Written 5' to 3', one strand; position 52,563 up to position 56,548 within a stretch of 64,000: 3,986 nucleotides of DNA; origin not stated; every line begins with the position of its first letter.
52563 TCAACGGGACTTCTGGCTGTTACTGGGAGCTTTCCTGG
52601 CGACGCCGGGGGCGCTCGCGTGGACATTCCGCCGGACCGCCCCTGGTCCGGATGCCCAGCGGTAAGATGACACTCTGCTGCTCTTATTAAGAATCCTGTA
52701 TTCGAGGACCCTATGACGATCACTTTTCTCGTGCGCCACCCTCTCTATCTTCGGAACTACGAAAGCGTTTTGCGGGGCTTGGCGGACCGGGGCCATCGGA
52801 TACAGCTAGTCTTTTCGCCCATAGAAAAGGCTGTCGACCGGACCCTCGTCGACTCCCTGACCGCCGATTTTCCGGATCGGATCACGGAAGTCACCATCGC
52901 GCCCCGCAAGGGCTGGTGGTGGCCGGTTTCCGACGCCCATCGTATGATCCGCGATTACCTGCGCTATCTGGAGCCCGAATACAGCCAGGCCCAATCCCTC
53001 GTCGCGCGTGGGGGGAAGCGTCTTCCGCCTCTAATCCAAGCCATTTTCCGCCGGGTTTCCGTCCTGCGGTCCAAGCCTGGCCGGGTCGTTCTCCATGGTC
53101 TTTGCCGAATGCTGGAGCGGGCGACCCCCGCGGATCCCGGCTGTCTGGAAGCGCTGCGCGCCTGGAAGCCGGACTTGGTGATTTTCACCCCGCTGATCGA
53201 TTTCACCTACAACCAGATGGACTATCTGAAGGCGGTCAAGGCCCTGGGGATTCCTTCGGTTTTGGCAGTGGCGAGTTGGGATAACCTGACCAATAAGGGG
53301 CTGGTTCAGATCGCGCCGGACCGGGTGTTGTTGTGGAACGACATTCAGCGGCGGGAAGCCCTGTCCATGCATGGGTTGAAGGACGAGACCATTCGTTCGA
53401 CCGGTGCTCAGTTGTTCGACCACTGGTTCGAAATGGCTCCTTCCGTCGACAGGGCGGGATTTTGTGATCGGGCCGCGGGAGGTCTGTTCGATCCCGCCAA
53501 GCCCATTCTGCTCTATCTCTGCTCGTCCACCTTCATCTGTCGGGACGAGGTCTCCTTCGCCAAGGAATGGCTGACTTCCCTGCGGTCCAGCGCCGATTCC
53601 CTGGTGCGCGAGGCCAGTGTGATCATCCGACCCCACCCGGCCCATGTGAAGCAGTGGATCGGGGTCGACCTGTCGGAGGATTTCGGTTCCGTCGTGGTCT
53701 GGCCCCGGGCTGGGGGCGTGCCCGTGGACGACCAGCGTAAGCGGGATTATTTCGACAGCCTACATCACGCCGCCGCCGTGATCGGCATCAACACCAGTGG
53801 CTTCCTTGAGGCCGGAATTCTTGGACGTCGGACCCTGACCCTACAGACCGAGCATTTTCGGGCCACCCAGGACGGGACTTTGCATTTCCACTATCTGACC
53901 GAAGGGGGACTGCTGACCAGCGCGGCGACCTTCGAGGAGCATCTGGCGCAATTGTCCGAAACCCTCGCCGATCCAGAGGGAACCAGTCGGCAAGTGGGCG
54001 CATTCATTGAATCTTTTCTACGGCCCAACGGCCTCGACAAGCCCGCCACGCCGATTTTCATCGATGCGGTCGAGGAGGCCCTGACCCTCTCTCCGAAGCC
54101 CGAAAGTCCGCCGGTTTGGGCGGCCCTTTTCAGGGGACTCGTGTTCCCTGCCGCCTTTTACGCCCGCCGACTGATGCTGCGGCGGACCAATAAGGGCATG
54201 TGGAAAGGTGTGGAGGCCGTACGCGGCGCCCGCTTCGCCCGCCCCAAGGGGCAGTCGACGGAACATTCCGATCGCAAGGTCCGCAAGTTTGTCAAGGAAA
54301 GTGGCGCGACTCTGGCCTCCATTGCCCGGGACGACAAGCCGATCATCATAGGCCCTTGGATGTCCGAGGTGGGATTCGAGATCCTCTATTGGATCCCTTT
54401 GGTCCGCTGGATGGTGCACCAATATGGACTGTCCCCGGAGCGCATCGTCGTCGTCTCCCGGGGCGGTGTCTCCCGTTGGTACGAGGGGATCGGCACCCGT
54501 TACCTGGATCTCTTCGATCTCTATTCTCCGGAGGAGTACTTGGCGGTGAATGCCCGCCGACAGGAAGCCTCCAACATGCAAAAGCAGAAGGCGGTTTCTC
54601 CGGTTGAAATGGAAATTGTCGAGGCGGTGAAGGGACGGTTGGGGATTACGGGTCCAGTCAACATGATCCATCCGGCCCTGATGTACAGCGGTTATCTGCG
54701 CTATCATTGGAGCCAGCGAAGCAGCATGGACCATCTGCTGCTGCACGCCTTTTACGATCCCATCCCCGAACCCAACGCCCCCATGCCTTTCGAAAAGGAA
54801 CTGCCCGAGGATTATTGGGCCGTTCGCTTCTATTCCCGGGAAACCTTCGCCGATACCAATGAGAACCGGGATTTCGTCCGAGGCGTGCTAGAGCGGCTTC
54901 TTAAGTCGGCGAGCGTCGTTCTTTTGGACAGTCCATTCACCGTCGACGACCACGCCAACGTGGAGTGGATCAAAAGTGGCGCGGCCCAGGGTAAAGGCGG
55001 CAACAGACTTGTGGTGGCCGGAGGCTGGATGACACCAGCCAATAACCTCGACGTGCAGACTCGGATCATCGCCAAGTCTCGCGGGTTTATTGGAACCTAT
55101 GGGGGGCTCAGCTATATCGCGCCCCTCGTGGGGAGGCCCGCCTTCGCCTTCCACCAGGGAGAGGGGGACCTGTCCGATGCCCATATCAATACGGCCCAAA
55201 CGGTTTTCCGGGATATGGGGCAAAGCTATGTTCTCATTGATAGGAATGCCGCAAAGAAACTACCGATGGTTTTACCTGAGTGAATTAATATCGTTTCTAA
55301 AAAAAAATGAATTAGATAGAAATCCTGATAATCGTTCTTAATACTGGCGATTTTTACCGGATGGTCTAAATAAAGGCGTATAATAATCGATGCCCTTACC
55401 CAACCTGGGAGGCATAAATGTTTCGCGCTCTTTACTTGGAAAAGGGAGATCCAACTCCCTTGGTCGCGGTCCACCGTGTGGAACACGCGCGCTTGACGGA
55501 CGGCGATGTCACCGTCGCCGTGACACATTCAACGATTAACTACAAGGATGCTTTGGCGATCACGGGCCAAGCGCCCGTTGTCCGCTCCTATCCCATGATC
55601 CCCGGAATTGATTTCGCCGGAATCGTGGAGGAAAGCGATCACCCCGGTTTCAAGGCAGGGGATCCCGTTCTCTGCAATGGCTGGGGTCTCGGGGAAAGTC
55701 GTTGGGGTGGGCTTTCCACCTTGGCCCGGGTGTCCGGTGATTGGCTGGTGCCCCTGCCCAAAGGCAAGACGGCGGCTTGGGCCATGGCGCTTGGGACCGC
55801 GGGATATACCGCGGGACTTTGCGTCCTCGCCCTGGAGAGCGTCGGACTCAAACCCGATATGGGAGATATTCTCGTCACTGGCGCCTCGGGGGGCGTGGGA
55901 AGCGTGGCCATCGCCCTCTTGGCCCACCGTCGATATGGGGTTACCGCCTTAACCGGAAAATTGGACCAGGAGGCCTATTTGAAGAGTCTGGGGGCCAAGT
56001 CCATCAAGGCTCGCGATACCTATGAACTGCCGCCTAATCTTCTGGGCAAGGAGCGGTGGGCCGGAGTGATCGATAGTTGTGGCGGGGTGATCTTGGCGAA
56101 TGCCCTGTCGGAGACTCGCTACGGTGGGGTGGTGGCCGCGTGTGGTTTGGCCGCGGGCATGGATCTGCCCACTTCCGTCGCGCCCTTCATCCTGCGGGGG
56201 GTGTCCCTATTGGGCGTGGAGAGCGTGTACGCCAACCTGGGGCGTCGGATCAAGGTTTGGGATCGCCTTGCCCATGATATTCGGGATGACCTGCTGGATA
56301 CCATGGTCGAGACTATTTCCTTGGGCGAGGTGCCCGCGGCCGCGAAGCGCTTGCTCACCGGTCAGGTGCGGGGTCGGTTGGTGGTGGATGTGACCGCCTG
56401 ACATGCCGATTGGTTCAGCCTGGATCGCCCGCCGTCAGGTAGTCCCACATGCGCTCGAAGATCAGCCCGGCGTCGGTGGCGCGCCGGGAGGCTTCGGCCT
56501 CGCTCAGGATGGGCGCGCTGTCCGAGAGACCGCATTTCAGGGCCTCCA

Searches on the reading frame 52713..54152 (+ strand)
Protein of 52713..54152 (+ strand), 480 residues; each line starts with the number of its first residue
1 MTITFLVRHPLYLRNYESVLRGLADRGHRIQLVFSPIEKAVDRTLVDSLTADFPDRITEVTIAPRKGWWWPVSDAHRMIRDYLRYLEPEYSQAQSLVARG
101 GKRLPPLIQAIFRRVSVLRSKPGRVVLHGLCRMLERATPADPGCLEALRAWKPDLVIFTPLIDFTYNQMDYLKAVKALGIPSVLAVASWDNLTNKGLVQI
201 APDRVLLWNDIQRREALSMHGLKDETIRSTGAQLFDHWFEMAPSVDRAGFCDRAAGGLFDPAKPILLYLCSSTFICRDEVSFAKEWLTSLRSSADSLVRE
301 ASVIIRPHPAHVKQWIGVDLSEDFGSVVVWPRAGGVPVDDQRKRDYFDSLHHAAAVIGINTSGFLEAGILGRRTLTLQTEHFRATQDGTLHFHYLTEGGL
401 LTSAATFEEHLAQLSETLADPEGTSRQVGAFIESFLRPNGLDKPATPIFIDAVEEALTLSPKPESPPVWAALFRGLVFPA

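Call 58: predict_structure(alignment_id=A4)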
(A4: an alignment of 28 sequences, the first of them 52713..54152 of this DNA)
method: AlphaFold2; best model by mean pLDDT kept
length: 480 residues; sequences in the alignment: 28
mean_pLDDT: 90.7   pTM: 0.89
mean pLDDT of the five models: 90.7, 90.5, 89.6, 89.2, 88.1
residues with pLDDT >= 90: 336; 70-90: 125; 50-70: 15; < 50: 4
segments of 3 or more residues with pLDDT < 50: 162-165
pLDDT, mean of each block of 10 residues (from residue 1): 93 92 98 86 92 97 91 88 87 83 89 93 93 93 97 93 65 96 88 73 94 90 95 93 96 95 96 88 96 97 93 91 96 74 92 93 89 90 72 84 94 97 94 93 96 97 95 86
secondary structure, 60 per line:
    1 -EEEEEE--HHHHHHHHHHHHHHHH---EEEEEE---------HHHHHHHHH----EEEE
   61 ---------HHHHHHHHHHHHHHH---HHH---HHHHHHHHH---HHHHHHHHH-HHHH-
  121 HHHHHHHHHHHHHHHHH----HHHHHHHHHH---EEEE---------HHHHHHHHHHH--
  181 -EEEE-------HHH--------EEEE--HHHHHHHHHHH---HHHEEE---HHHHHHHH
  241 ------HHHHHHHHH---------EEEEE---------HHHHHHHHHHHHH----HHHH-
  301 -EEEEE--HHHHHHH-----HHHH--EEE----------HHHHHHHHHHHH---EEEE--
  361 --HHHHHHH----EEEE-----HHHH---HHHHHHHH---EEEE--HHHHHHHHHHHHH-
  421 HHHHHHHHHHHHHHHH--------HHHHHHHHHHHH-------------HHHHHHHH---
elements in order: E2-7 H10-25 E29-34 H44-52 E57-60 H70-84 H94-102 H106-114 H116-119 H121-137 H142-151 E155-158 H168-178 E182-185 E204-207 H210-220 E227-229 H233-240 H247-255 E265-269 H279-291 H296-299 E302-306 H309-315 H321-324 E327-329 H340-351 E355-358 H363-369 E374-377 H383-386 H390-397 E401-404 H407-419 H421-436 H445-456 H470-477
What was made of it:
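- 52713..54152 (+): N-terminal module of ORF B ('Bnterm', aa 1-480), a second unannotated GT-B family. Invariant motifs are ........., RPHP and NTS...E. AF2 pLDDT 90.7 (call 58).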

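Call 60: fold_search(model_id=the predicted structure, library=pdb)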
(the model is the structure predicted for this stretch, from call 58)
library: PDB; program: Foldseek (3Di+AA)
matches with E <= 10: 1468; with E <= 0.001: 227
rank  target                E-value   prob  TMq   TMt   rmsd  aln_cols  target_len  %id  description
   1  5xvs_A                1.6e-11  1.00  0.45  0.58   9.4       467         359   12  Crystal structure of UDP-GlcNAc 2-epimerase NeuC complexed with UDP (released 2018-04-11)
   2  5zlr_A                2.0e-11  1.00  0.47  0.59   9.3       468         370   13  Structure of NeuC (released 2018-05-16)
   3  1v4v_A                7.5e-11  1.00  0.49  0.60   8.7       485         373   12  Crystal Structure Of UDP-N-Acetylglucosamine 2-Epimerase From Thermus Thermophilus HB8 (released 2003-12-02)
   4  6vlc_D                1.4e-10  1.00  0.49  0.62   9.0       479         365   11  Crystal structure of UDP-GlcNAc 2-epimerase from Neisseria meningitidis bound to UDP-GlcNAc (released 2020-11-11)
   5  5xvs_B                1.4e-10  1.00  0.42  0.52  10.5       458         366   13  Crystal structure of UDP-GlcNAc 2-epimerase NeuC complexed with UDP (released 2018-04-11)
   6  3dzc_A                1.6e-10  1.00  0.49  0.60   9.2       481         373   13  2.35 Angstrom resolution structure of WecB (VC0917), a UDP-N-acetylglucosamine 2-epimerase from Vibrio cholerae. (released 2008-08-12)
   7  7xx4_A                1.6e-10  1.00  0.46  0.54   9.2       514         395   15  designed glycosyltransferase (released 2023-06-14)
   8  3ia7_A                1.7e-10  1.00  0.48  0.56   8.0       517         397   13  Crystal Structure of CalG4, the Calicheamicin Glycosyltransferase (released 2010-06-02)
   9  1f6d_A                2.0e-10  1.00  0.51  0.63   8.1       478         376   14  THE STRUCTURE OF UDP-N-ACETYLGLUCOSAMINE 2-EPIMERASE FROM E. COLI. (released 2000-12-13)
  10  4neq                  2.1e-10  1.00  0.47  0.60   8.8       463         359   10  The structure of UDP-GlcNAc 2-epimerase from Methanocaldococcus jannaschii (released 2014-04-23)
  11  2iyf_B                2.1e-10  1.00  0.46  0.55   8.2       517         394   14  The crystal structure of macrolide glycosyltransferases: A blueprint for antibiotic engineering (released 2007-03-27)
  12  1f6d_D                2.3e-10  1.00  0.50  0.62   8.1       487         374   13  THE STRUCTURE OF UDP-N-ACETYLGLUCOSAMINE 2-EPIMERASE FROM E. COLI. (released 2000-12-13)
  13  5dld                  2.5e-10  1.00  0.46  0.56  11.5       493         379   12  Crystal Structure of a UDP-N-acetylglucosamine 2-epimerase from Burkholderia vietnamiensis complexed with UDP-GlcNAc and (released 2015-09-30)
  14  4nes                  2.9e-10  1.00  0.46  0.58   8.8       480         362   11  Crystal structure of Methanocaldococcus jannaschii UDP-GlcNAc 2-epimerase in complex with UDP-GlcNAc and UDP (released 2014-04-23)
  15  1f6d_C                3.8e-10  1.00  0.51  0.64   7.0       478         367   13  THE STRUCTURE OF UDP-N-ACETYLGLUCOSAMINE 2-EPIMERASE FROM E. COLI. (released 2000-12-13)
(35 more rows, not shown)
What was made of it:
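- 52713..54152 (+): Foldseek hits to NeuC/WecB epimerases and GT1/GT4 enzymes at E ~1e-11 (call 60).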

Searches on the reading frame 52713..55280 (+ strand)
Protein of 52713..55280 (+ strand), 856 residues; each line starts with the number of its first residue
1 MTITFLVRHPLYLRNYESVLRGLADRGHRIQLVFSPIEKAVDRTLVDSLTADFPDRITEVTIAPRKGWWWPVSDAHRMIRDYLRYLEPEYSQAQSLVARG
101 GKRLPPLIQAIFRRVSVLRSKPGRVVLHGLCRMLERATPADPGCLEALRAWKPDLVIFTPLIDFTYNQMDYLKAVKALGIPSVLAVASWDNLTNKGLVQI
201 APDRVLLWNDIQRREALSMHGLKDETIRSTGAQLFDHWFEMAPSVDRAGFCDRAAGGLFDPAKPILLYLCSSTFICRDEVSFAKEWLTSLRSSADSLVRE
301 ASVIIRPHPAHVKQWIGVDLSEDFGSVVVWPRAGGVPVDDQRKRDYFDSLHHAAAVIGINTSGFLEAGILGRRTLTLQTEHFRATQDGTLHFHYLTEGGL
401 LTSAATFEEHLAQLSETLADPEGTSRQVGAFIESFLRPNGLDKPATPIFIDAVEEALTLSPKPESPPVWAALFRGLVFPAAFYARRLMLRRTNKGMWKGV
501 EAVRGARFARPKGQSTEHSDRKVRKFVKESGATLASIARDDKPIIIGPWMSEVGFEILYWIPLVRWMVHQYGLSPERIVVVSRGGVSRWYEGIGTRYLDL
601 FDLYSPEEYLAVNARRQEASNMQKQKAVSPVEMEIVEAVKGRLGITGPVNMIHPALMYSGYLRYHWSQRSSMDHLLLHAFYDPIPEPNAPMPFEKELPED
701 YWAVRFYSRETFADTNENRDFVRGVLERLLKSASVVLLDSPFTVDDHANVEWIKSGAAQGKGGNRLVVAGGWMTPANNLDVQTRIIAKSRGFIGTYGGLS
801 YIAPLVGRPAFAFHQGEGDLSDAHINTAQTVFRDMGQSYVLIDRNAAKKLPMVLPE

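Call 6: search_protein_families(library=pfam, proteins=[window:52713-55280:+], max_evalue=1)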
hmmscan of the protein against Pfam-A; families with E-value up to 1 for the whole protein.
window:52713-55280:+ (856 aa): 1 family
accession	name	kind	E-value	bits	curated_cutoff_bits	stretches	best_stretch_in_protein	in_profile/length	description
PF13439.12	Glyco_transf_4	-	0.097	13.1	28.5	0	19-80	11-66/170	Glycosyltransferase Family 4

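Call 7: search_protein_families(library=ncbifam, proteins=[window:52713-55280:+], max_evalue=1)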
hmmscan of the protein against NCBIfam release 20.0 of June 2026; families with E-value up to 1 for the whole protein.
window:52713-55280:+ (856 aa): 1 family
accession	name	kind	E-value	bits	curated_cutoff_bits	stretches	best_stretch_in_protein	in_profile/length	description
NF046086.1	BFO_1060_trans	domain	0.0052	16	200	1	146-286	41-184/365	BFO_1060 family glycosyltransferase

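Call 28: search_protein_families(library=pfam, alignment_id=A2, max_evalue=0.01)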
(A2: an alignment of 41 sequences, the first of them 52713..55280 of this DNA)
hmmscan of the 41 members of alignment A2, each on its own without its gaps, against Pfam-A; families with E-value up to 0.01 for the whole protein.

A. member 1, window:52713-55280:+ (856 aa): 0 families

B. families by the number of members that match (of 41 scanned): 14 families
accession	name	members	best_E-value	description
PF13439.12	Glyco_transf_4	6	4.6e-06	Glycosyltransferase Family 4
PF02350.25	Epimerase_2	4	0.00015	UDP-N-acetylglucosamine 2-epimerase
PF04464.20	Glyphos_transf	3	9.7e-06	CDP-Glycerol:Poly(glycerophosphate) glycerophosphotransferase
PF00535.33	Glycos_transf_2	2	6.4e-29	Glycosyl transferase family 2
PF13641.12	Glyco_tranf_2_3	2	0.00016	Glycosyltransferase like family 2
PF00005.33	ABC_tran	1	1.6e-20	ABC transporter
PF13469.12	Sulfotransfer_3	1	5.4e-13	Sulfotransferase family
PF13304.12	AAA_21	1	1.1e-05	AAA domain, putative AbiEii toxin, Type IV TA system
PF10111.15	Glyco_tranf_2_2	1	0.00012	Glycosyltransferase like family 2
PF13555.12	AAA_29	1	0.0011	P-loop containing region of AAA domain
PF13175.12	AAA_15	1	0.0013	AAA ATPase domain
PF13476.12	AAA_23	1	0.005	AAA domain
PF13579.12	Glyco_trans_4_4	1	0.0058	Glycosyl transferase 4-like domain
PF01075.23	Glyco_transf_9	1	0.0084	Glycosyltransferase family 9 (heptosyltransferase)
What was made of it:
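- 52713..54152 (+): Only sub-threshold Pfam hits to GT4, Epimerase_2 and Glyphos_transf (calls 6, 28).
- On TagF-like glycerophosphotransferases (PF04464): The weak hits in 3 of 41 fusion proteins were not mapped to a module (call 28).
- The weak PF04464 hits belong to 3 of 41 fusion proteins and were not mapped to a module (call 28).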

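Call 33: find_homologous_proteins(query=window:52713-55280:+)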
Query window:52713-55280:+ (856 aa): 2838 proteins with E <= 0.001 among 8000 candidates; the best 120 are listed.
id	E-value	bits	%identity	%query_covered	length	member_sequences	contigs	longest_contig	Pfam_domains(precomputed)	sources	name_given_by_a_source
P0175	0.0e+0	1803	90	100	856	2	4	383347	-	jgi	jgi:hypothetical protein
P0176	0.0e+0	1238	64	98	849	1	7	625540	-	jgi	jgi:hypothetical protein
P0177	0.0e+0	1219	62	98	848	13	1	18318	-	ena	-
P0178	0.0e+0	1217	63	98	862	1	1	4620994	-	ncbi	-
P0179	0.0e+0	1179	61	98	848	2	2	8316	-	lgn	-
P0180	0.0e+0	1173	59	99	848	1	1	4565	-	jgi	-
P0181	0.0e+0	1167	59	100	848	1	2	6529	-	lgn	-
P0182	0.0e+0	1136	58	99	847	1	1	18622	-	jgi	jgi:hypothetical protein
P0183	0.0e+0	1126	58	99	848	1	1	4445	-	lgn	-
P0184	0.0e+0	1126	57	100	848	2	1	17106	-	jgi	jgi:hypothetical protein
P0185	0.0e+0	1125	58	99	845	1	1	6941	-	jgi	jgi:hypothetical protein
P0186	0.0e+0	1119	58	98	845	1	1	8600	-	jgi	jgi:hypothetical protein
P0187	0.0e+0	1119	57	99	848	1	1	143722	-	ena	-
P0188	0.0e+0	1113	57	98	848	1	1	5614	-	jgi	-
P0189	0.0e+0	1106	56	100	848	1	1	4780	-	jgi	jgi:hypothetical protein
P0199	0.0e+0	1061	55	99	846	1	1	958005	-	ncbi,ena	-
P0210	6.1e-271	919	38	98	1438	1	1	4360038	-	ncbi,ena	-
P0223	6.8e-223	760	44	55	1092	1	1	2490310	-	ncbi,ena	-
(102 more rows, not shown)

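Call 34: find_encoding_contigs(protein=P0178, flank=9000, max_places=1)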
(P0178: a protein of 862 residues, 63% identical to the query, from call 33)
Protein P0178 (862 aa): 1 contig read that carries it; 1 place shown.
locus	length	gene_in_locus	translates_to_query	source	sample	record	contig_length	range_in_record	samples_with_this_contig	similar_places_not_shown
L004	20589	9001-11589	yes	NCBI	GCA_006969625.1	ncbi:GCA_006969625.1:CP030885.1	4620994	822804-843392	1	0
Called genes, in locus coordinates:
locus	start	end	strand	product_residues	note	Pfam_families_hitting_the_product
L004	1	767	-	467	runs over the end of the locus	PF13393:tRNA-synt_His, PF00587:tRNA-synt_2b (weak), PF03129:HGTP_anticodon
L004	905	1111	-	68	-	-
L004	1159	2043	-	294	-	PF02668:TauD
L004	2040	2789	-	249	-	-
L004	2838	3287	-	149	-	PF01609:DDE_Tnp_1, PF13612:DDE_Tnp_1_3 (weak), PF13586:DDE_Tnp_1_2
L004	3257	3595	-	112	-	PF13340:DUF4096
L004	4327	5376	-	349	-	PF03102:NeuB, PF08666:SAF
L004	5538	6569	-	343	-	PF01370:Epimerase, PF16363:GDP_Man_Dehyd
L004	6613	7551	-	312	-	-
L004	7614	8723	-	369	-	PF01467:CTP_transf_like, PF08242:Methyltransf_12 (faint), PF13489:Methyltransf_23, PF13847:Methyltransf_31 (weak), PF08241:Methyltransf_11, PF13649:Methyltransf_25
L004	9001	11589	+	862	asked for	-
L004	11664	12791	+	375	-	-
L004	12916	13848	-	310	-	-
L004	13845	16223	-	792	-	PF05050:Methyltransf_21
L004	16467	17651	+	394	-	-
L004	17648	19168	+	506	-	-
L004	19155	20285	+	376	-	-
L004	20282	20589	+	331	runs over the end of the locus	PF00535:Glycos_transf_2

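Call 35: find_encoding_contigs(protein=P0199, flank=9000, max_places=1)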
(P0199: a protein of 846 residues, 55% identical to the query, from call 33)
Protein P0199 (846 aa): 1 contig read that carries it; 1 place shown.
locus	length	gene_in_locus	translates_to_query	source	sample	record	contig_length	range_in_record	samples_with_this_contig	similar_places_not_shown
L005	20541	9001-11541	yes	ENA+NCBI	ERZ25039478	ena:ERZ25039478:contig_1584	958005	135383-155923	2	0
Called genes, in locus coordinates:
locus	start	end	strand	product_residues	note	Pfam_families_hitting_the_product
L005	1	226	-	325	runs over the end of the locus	PF00535:Glycos_transf_2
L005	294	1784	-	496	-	-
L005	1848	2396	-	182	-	PF00908:dTDP_sugar_isom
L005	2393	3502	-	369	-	PF08421:Methyltransf_13 (weak), PF13489:Methyltransf_23, PF08241:Methyltransf_11, PF08242:Methyltransf_12, PF08484:Methyltransf_14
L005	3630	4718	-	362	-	PF01073:3Beta_HSD (weak), PF01370:Epimerase, PF04321:RmlD_sub_bind (weak), PF16363:GDP_Man_Dehyd, PF02719:Polysacc_synt_2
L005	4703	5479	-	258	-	PF00483:NTP_transferase, PF12804:NTP_transf_3 (weak)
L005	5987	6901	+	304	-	-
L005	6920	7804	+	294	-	PF01061:ABC2_membrane (weak)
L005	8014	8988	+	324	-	PF00685:Sulfotransfer_1, PF13469:Sulfotransfer_3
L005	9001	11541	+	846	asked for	-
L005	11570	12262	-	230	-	-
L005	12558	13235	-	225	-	PF13489:Methyltransf_23, PF13649:Methyltransf_25, PF13847:Methyltransf_31, PF08241:Methyltransf_11, PF08242:Methyltransf_12 (weak)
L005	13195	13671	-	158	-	PF01467:CTP_transf_like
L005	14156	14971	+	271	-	-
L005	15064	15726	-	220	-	-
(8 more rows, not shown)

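Call 36: find_encoding_contigs(protein=P0210, flank=9000, max_places=1)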
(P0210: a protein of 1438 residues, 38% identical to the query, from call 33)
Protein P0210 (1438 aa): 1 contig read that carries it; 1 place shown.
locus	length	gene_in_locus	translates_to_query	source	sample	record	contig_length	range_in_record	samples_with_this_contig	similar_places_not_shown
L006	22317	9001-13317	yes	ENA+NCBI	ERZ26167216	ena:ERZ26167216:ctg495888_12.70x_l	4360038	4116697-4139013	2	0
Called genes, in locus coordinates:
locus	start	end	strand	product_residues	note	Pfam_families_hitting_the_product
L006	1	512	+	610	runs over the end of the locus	PF02543:Carbam_trans_N, PF16861:Carbam_trans_C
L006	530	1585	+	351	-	-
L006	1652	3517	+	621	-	PF00005:ABC_tran (weak)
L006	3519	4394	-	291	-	PF05050:Methyltransf_21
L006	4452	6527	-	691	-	PF00535:Glycos_transf_2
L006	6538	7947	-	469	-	-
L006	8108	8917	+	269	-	-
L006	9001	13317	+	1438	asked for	-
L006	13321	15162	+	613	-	-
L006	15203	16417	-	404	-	PF01041:DegT_DnrJ_EryC1, PF01053:Cys_Met_Meta_PP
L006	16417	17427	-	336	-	PF00106:adh_short (faint), PF01073:3Beta_HSD, PF01370:Epimerase, PF02719:Polysacc_synt_2, PF04321:RmlD_sub_bind, PF13460:NAD_binding_10, PF16363:GDP_Man_Dehyd, PF07993:NAD_binding_4 (weak)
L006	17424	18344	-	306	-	PF00535:Glycos_transf_2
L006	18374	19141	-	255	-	PF05401:NodS, PF01209:Ubie_methyltran, PF02353:CMAS, PF13489:Methyltransf_23, PF13847:Methyltransf_31, PF08241:Methyltransf_11, PF08242:Methyltransf_12, PF13649:Methyltransf_25, +4 more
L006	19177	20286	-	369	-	PF00155:Aminotran_1_2, PF01212:Beta_elim_lyase (weak), PF00266:Aminotran_5 (weak), PF01041:DegT_DnrJ_EryC1, PF01053:Cys_Met_Meta_PP (weak)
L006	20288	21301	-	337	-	PF01408:GFO_IDH_MocA, PF02894:GFO_IDH_MocA_C, PF22725:GFO_IDH_MocA_C3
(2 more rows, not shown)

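Call 57: find_encoding_contigs(protein=P0223, flank=10000, max_places=1)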
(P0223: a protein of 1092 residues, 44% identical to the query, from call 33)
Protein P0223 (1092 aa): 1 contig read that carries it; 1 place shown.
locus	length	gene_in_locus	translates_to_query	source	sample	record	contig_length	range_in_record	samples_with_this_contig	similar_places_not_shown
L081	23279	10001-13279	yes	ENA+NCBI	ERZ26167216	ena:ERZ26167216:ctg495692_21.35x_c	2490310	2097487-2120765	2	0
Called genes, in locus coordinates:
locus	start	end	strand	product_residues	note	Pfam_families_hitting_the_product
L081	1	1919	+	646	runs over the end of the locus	-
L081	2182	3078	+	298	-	PF04055:Radical_SAM, PF13186:SPASM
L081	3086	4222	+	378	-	PF04055:Radical_SAM, PF13186:SPASM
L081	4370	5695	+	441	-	-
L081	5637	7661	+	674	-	PF13439:Glyco_transf_4 (faint)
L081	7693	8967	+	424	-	PF00005:ABC_tran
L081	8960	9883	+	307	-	PF01061:ABC2_membrane (weak)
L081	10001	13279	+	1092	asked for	-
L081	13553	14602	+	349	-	PF13489:Methyltransf_23, PF13847:Methyltransf_31 (weak), PF08241:Methyltransf_11, PF08242:Methyltransf_12, PF13649:Methyltransf_25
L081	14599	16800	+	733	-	PF02475:TRM5-TYW2_MTfase (weak), PF05050:Methyltransf_21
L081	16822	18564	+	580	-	-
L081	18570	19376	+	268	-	PF00551:Formyl_trans_N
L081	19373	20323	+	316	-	PF01522:Polysacc_deac_1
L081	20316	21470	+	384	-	PF02350:Epimerase_2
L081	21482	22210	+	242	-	PF02348:CTP_transf_3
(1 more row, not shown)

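Call 62: search_protein_families(library=pfam, proteins=[L004:11664-12788:+], max_evalue=0.01)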
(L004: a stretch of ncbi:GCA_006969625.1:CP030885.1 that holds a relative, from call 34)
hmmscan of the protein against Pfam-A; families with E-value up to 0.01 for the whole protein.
L004:11664-12788:+ (375 aa): 0 families

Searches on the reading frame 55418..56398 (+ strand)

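Call 9: search_protein_families(library=pfam, proteins=[window:55418-56398:+], max_evalue=0.001)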
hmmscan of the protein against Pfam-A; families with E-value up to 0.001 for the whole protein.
window:55418-56398:+ (327 aa): 2 families
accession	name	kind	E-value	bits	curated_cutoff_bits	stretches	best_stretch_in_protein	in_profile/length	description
PF08240.17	ADH_N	-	1.2e-12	48.4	23.5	1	28-115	2-104/104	Alcohol dehydrogenase GroES-like domain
PF00107.32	ADH_zinc_N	-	2.1e-09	37.8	31.8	1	159-267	1-112/129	Zinc-binding dehydrogenase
